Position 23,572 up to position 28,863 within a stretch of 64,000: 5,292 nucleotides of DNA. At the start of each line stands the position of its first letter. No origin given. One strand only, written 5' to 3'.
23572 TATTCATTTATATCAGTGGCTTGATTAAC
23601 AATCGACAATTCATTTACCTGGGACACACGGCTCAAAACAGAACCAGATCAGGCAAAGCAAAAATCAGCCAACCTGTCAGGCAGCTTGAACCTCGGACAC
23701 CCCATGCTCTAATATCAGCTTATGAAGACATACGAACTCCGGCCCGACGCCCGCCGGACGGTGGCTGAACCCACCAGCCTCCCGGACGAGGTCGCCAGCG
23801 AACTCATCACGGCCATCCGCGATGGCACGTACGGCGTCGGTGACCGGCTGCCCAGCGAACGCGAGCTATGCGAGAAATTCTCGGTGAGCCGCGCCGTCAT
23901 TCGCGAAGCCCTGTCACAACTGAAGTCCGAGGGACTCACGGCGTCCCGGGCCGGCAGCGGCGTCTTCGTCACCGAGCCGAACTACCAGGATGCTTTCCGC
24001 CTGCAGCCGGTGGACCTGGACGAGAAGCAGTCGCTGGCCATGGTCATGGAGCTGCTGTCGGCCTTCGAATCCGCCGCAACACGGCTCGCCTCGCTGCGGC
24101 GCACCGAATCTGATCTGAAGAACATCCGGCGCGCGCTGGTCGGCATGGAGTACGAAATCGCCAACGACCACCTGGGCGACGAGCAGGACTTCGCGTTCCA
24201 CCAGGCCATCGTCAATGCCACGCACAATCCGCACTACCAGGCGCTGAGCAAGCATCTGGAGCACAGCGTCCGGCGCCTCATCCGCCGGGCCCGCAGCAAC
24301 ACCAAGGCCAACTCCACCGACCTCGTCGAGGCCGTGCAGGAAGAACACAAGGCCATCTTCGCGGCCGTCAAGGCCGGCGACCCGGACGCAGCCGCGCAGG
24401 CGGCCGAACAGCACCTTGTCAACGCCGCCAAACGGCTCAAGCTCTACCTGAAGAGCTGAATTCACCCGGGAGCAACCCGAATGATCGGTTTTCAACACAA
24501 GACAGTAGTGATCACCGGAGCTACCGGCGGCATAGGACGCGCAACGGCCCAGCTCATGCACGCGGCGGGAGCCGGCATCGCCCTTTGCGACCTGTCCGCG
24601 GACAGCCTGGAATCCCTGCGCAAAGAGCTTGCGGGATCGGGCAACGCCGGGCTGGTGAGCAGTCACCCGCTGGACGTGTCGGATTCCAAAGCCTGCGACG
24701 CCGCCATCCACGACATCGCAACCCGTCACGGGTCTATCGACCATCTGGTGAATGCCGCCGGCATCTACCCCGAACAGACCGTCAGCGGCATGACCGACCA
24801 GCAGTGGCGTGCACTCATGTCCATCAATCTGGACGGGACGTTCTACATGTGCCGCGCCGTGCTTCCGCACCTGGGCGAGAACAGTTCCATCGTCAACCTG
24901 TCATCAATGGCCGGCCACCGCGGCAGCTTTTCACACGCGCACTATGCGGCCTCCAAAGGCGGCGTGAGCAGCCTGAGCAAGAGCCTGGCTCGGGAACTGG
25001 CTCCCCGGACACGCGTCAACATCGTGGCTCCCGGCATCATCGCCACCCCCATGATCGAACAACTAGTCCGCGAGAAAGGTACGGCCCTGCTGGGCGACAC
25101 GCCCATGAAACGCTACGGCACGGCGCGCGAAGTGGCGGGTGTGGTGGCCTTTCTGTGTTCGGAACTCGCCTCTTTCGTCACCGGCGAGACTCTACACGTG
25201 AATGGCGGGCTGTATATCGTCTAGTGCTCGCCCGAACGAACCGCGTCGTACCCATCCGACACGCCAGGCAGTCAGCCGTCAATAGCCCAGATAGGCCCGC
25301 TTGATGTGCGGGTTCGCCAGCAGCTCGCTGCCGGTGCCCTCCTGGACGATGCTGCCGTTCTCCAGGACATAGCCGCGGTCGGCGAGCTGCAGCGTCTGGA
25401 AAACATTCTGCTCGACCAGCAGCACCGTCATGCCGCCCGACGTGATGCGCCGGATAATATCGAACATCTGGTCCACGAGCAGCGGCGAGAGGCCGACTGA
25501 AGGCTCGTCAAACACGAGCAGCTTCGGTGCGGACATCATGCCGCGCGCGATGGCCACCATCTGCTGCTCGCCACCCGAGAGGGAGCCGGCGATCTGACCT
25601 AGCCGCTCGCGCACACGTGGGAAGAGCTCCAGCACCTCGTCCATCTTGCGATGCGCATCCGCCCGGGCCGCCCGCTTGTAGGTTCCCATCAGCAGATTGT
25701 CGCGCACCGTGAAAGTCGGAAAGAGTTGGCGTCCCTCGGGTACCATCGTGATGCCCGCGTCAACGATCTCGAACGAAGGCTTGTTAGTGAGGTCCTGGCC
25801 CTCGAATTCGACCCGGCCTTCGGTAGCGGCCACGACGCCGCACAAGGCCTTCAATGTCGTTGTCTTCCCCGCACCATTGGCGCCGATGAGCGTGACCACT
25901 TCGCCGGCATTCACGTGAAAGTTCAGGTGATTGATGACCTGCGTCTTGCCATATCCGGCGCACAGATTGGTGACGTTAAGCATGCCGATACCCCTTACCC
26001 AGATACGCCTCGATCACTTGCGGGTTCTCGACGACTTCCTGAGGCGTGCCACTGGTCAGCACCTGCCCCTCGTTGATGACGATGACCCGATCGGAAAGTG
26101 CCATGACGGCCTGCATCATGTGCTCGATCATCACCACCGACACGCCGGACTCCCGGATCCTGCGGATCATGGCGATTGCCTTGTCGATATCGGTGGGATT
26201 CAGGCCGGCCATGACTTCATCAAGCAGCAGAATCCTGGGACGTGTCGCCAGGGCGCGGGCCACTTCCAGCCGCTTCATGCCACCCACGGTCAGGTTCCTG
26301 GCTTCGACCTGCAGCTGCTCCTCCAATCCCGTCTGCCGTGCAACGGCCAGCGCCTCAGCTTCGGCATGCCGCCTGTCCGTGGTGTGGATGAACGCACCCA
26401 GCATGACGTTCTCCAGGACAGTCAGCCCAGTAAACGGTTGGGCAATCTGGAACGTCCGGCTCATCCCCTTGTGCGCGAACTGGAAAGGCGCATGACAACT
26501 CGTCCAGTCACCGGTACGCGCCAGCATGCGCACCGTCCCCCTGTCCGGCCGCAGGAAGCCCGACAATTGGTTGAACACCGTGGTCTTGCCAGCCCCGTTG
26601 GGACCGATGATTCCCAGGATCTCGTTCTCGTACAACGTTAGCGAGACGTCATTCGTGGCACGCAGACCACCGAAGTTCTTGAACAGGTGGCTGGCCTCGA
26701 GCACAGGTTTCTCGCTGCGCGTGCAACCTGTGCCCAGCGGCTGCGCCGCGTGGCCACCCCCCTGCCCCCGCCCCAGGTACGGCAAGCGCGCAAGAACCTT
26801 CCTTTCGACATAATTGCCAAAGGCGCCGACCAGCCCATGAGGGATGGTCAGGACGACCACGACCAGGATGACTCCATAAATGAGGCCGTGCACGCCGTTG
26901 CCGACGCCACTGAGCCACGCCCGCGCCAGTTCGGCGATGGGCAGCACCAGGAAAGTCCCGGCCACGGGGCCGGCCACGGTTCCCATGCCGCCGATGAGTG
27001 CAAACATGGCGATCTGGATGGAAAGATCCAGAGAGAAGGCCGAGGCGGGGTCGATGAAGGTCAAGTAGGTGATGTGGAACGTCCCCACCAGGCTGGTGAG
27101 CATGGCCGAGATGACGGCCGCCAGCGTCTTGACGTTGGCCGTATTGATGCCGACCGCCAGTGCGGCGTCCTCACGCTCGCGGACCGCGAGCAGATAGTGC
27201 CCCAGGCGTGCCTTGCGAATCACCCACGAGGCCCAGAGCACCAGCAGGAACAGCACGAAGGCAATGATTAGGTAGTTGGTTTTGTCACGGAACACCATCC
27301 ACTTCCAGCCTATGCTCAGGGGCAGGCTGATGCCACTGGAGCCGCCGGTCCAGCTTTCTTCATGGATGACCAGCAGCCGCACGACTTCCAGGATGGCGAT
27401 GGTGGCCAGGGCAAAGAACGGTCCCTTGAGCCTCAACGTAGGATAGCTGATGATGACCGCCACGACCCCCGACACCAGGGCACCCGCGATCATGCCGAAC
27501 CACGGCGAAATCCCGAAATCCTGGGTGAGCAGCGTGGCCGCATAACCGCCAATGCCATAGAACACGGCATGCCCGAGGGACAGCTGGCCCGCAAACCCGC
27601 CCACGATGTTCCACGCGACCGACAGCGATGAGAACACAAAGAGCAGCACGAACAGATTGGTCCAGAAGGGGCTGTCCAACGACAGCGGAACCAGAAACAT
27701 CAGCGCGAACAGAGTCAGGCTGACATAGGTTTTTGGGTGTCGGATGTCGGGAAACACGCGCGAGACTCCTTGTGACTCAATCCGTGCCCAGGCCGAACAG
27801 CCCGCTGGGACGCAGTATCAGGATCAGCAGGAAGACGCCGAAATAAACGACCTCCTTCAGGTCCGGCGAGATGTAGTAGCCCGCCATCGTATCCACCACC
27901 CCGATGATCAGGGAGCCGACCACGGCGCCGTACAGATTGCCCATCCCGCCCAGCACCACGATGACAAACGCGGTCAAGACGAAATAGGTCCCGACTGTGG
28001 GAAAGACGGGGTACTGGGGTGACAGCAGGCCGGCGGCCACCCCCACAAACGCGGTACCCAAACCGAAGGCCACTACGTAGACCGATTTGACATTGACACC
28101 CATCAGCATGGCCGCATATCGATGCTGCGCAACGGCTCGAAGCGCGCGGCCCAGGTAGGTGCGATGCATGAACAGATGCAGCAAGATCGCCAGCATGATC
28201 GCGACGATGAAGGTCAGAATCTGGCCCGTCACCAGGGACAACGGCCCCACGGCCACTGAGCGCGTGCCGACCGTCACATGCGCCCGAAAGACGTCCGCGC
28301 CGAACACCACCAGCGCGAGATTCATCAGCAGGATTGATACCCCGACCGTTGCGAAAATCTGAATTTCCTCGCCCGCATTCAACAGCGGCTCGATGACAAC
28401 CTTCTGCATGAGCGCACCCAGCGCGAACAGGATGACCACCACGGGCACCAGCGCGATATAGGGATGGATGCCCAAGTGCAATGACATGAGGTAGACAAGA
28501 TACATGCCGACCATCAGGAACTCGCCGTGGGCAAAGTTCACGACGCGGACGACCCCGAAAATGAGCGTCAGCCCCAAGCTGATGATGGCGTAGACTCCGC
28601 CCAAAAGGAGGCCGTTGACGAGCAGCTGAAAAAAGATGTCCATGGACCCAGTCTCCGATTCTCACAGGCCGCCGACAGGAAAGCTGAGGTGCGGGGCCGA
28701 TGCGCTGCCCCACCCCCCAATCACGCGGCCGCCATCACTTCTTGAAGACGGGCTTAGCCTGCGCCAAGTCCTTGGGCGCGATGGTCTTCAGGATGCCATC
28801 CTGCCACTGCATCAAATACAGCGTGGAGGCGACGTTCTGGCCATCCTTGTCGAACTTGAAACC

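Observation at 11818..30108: Duplicated promoter-operator cassette defines a split LacI regulon 18 kb apart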

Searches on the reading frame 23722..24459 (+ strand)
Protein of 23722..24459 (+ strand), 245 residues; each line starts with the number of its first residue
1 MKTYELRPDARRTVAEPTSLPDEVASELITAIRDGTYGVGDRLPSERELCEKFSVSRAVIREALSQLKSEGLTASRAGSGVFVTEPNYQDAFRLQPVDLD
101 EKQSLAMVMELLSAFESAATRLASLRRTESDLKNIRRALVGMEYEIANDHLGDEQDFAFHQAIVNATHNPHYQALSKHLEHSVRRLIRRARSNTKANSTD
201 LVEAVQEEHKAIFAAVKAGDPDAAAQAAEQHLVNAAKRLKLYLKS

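Call 7: search_protein_families(library=pfam, proteins=[window:23722-24459:+])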
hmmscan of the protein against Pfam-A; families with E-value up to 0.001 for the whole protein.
window:23722-24459:+ (245 aa): 3 families
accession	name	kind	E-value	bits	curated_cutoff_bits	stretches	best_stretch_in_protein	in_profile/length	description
PF07729.17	FCD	-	9e-22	78.3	24.3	1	108-232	2-123/125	FCD domain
PF00392.27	GntR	-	4.1e-20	71.6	27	1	22-83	3-64/64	Bacterial regulatory proteins, gntR family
PF14502.12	HTH_41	-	3.6e-05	23.6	25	1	39-72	2-35/48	Helix-turn-helix domain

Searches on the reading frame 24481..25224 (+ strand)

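Call 7: search_protein_families(library=pfam, proteins=[window:24481-25224:+])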
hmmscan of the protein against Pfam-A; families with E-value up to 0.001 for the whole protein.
window:24481-25224:+ (247 aa): 6 families
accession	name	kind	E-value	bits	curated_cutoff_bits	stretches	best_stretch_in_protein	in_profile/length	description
PF13561.12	adh_short_C2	-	3.3e-65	220.4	27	1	13-244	1-235/236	Enoyl-(Acyl carrier protein) reductase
PF00106.31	adh_short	-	3.6e-52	177.1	26.6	1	7-197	1-192/195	short chain dehydrogenase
PF08659.16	KR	-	9.6e-20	71.7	22.6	1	8-180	2-174/180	KR domain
PF23441.1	SDR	-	1.3e-06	28.5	27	1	7-246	8-257/258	SDR-like rossmann domain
PF01370.27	Epimerase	-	0.00011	22.1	20.9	1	9-144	1-119/240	NAD dependent epimerase/dehydratase family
PF21777.3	SDR-like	-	0.00019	22.5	24.7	0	165-185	54-72/98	Short chain dehydrogenase-like protein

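Call 15: search_protein_families(library=ncbifam, proteins=[window:24481-25224:+], max_evalue=1e-10)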
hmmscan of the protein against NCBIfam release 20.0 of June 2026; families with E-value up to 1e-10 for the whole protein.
window:24481-25224:+ (247 aa): 213 families (the best 25 are shown)
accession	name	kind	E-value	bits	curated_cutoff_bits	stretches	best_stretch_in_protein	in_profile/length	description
NF004198.0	PRK05653.1-3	equivalog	2.6e-64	217.1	296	1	5-246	6-248/248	3-oxoacyl-ACP reductase FabG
TIGR01830.1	3oxo_ACP_reduc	equivalog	3.1e-64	216.9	297.75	1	9-245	1-239/239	3-oxoacyl-[acyl-carrier-protein] reductase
NF009466.0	PRK12826.1-2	subfamily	2.9e-62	210.3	222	1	6-245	3-245/248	3-oxoacyl-ACP reductase FabG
NF052558.1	MBtsdlDhBudC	equivalog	2e-60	204.4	270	1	4-244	1-241/250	meso-2,3-butanediol dehydrogenase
NF004197.0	PRK05653.1-1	equivalog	2.5e-60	204.2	332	1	5-246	6-248/249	3-oxoacyl-ACP reductase FabG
NF005559.1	PRK07231.1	subfamily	1.5e-59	201.6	215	1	4-245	2-248/249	glucose 1-dehydrogenase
NF009464.0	PRK12824.1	subfamily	2.4e-59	201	269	1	6-246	2-244/245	3-oxoacyl-ACP reductase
NF004791.0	PRK06138.1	equivalog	2.4e-59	200.7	312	1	5-246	4-251/252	SDR family oxidoreductase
NF004199.0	PRK05653.1-4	equivalog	1.7e-54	185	301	1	3-246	2-247/247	3-oxoacyl-ACP reductase FabG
TIGR01829.1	AcAcCoA_reduct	subfamily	4.8e-52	177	302.1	1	9-246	3-242/242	acetoacetyl-CoA reductase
NF004200.0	PRK05653.1-5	equivalog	9.3e-51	172.7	273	1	6-244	2-241/242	3-oxoacyl-ACP reductase FabG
NF047420.2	EF_P_mod_YmfI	equivalog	2.1e-49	168.4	238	1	9-245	2-236/236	elongation factor P 5-aminopentanone reductase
NF009468.0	PRK12826.1-4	equivalog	6e-49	167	318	1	4-243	5-246/256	SDR family oxidoreductase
NF005309.0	PRK06841.1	subfamily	8.9e-48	163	286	1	4-246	13-254/255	GolD/DthD family dehydrogenase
NF006598.0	PRK09135.1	equivalog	1.2e-46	159.4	288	1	5-244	5-245/249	pteridine reductase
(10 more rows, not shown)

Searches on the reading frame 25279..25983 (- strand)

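Call 7: search_protein_families(library=pfam, proteins=[window:25279-25983:-])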
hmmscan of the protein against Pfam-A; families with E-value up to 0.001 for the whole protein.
window:25279-25983:- (234 aa): 3 families
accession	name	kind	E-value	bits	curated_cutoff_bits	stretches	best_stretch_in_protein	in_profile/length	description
PF00005.33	ABC_tran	-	7.6e-34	117.7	25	1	18-162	2-136/137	ABC transporter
PF13304.12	AAA_21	-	2.5e-08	34.8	27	0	31-47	3-19/304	AAA domain, putative AbiEii toxin, Type IV TA system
PF13245.12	AAA_19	-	0.00052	20.6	25.1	0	28-59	12-43/134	AAA domain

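Call 15: search_protein_families(library=ncbifam, proteins=[window:25279-25983:-], max_evalue=1e-10)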
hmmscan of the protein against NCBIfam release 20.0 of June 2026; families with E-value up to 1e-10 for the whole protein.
window:25279-25983:- (234 aa): 168 families (the best 25 are shown)
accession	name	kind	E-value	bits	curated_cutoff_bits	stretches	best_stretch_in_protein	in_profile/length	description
NF008626.0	PRK11614.1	equivalog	1.9e-81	273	441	1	1-233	5-236/237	high-affinity branched-chain amino acid ABC transporter ATP-binding protein LivF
TIGR03410.1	urea_trans_UrtE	equivalog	4.7e-64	216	285.8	1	2-221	1-219/230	urea ABC transporter ATP-binding subunit UrtE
TIGR04406.1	LPS_export_lptB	equivalog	1e-52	178.8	240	1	2-233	2-234/239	LPS export ABC transporter ATP-binding protein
TIGR01188.1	drrA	subfamily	3.9e-42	144.6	312.45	1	11-221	3-211/302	daunorubicin resistance ABC transporter, ATP-binding protein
NF008144.0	PRK10895.1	equivalog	5.8e-42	143.8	381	1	2-233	4-236/241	LPS export ABC transporter ATP-binding protein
NF011967.0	PRK15439.1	equivalog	1.3e-38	132.7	586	1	2-221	12-227/510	autoinducer 2 ABC transporter ATP-binding protein LsrA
TIGR03265.1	PhnT2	equivalog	4.8e-38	131.3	457.7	1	2-226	5-227/353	putative 2-aminoethylphosphonate ABC transporter ATP-binding protein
TIGR03411.1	urea_trans_UrtD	equivalog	8.5e-38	130.4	304.1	1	1-233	2-241/242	urea ABC transporter ATP-binding protein UrtD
NF010068.0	PRK13548.1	equivalog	6.4e-37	127.1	261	1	1-231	5-240/261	heme ABC transporter ATP-binding protein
NF007027.0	PRK09493.1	equivalog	8.7e-37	126.7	379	1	1-229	1-231/240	glutamine ABC transporter ATP-binding protein GlnQ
NF008449.1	PRK11300.1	equivalog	9.1e-37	126.7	362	1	1-233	5-253/255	high-affinity branched-chain amino acid ABC transporter ATP-binding protein LivG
NF010060.0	PRK13537.1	equivalog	1.7e-35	122.4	521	1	2-223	16-235/314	nodulation factor ABC transporter ATP-binding protein NodI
TIGR00972.1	3a0107s01c2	equivalog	2.7e-35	121.9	343.2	1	2-229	2-238/248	phosphate ABC transporter ATP-binding protein PstB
NF040840.2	tungstate_WtpC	equivalog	4.5e-35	121.5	440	1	1-226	1-223/347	tungstate ABC transporter ATP-binding protein WtpC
NF047930.1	ABC_ATP_B6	equivalog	1.7e-34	119.4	670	1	17-217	18-219/510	putative B6 ABC transporter ATP-binding protein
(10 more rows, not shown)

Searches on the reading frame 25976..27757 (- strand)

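Call 7: search_protein_families(library=pfam, proteins=[window:25976-27757:-])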
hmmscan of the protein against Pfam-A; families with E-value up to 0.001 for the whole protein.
window:25976-27757:- (593 aa): 5 families
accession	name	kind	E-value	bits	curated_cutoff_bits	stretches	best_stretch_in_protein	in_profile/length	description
PF02653.21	BPD_transp_2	-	1.6e-35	123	26.8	1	34-302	4-269/269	Branched-chain amino acid transport system / permease component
PF00005.33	ABC_tran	-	5.1e-25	89.1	25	1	369-516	2-136/137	ABC transporter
PF12399.14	BCA_ABC_TP_C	-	9.6e-11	41.5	25.5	1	565-589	1-25/27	Branched-chain amino acid ATP-binding cassette transporter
PF13304.12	AAA_21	-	1.4e-05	25.8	27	0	381-401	2-22/304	AAA domain, putative AbiEii toxin, Type IV TA system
PF13401.12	AAA_22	-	0.00048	20.9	27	0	380-411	7-39/130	AAA domain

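Call 15: search_protein_families(library=ncbifam, proteins=[window:25976-27757:-], max_evalue=1e-10)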
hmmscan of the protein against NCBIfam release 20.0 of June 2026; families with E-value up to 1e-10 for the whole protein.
window:25976-27757:- (593 aa): 156 families (the best 25 are shown)
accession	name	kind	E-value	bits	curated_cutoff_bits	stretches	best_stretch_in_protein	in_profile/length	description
NF008449.1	PRK11300.1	equivalog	2.9e-60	203.7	362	1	350-588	3-254/255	high-affinity branched-chain amino acid ABC transporter ATP-binding protein LivG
TIGR03411.1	urea_trans_UrtD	equivalog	9.8e-47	159.6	304.1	1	352-588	2-242/242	urea ABC transporter ATP-binding protein UrtD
TIGR04406.1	LPS_export_lptB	equivalog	2.5e-46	157.9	240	1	353-591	2-238/239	LPS export ABC transporter ATP-binding protein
NF047930.1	ABC_ATP_B6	equivalog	7.8e-39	133.6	670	1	352-576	2-224/510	putative B6 ABC transporter ATP-binding protein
TIGR04521.1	ECF_ATPase_2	equivalog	1e-37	129.8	330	1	366-584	19-241/279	energy-coupling factor transporter ATPase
TIGR01188.1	drrA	subfamily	1.7e-37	129.3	312.45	1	360-575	1-211/302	daunorubicin resistance ABC transporter, ATP-binding protein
TIGR03864.1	PQQ_ABC_ATP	hypoth_equivalog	1.3e-36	126.3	302.25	1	353-580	2-224/236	ABC transporter, ATP-binding subunit, PQQ-dependent alcohol dehydrogenase system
NF008144.0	PRK10895.1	equivalog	1.3e-35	123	381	1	353-591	4-240/241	LPS export ABC transporter ATP-binding protein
NF033858.1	ABC2_perm_RbbA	equivalog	1.4e-34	119.2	1050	1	347-579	261-488/909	ribosome-associated ATPase/putative transporter RbbA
NF006987.0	PRK09452.1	equivalog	5.6e-34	117.4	482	1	347-580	12-240/378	spermidine/putrescine ABC transporter ATP-binding protein PotA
TIGR03265.1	PhnT2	equivalog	6.8e-34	117.6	457.7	1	351-580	3-227/353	putative 2-aminoethylphosphonate ABC transporter ATP-binding protein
TIGR03410.1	urea_trans_UrtE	equivalog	1.7e-33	116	285.8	1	354-577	2-221/230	urea ABC transporter ATP-binding subunit UrtE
NF008442.0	PRK11288.1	equivalog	3.7e-33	114.6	689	1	348-588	3-243/504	L-arabinose ABC transporter ATP-binding protein AraG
TIGR03408.1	urea_trans_UrtC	equivalog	1e-32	114.1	296.2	1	84-311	87-312/313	urea ABC transporter permease subunit UrtC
NF010068.0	PRK13548.1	equivalog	1.5e-32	112.7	261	1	350-585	3-240/261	heme ABC transporter ATP-binding protein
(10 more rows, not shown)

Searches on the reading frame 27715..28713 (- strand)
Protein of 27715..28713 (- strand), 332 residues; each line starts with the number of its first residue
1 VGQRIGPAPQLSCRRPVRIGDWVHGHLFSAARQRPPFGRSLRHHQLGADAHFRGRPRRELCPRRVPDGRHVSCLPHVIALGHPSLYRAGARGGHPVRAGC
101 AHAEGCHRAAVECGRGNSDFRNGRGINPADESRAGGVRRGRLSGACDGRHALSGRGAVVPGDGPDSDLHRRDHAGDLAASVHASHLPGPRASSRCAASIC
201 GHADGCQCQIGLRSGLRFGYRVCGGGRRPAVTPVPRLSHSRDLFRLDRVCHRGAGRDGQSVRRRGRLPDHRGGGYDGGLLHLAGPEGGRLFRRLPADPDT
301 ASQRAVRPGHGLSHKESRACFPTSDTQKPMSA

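Call 7: search_protein_families(library=pfam, proteins=[window:27715-28713:-])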
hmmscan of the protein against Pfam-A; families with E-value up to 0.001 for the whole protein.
window:27715-28713:- (332 aa): 0 families

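Call 15: search_protein_families(library=ncbifam, proteins=[window:27777-28643:-], max_evalue=1e-10)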
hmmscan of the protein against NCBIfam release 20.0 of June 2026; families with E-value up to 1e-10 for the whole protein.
window:27777-28643:- (288 aa): 3 families
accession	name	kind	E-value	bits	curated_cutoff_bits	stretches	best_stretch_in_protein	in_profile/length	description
TIGR03409.1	urea_trans_UrtB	equivalog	1.7e-46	159.2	250.3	1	7-284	3-287/291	urea ABC transporter permease subunit UrtB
NF008011.0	PRK10740.1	equivalog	1.4e-35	123.4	379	1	4-284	8-301/308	high-affinity branched-chain amino acid ABC transporter permease LivH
TIGR03622.1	urea_t_UrtB_arc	equivalog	2.1e-31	109.3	374.25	1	19-285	15-279/284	urea ABC transporter, permease protein UrtB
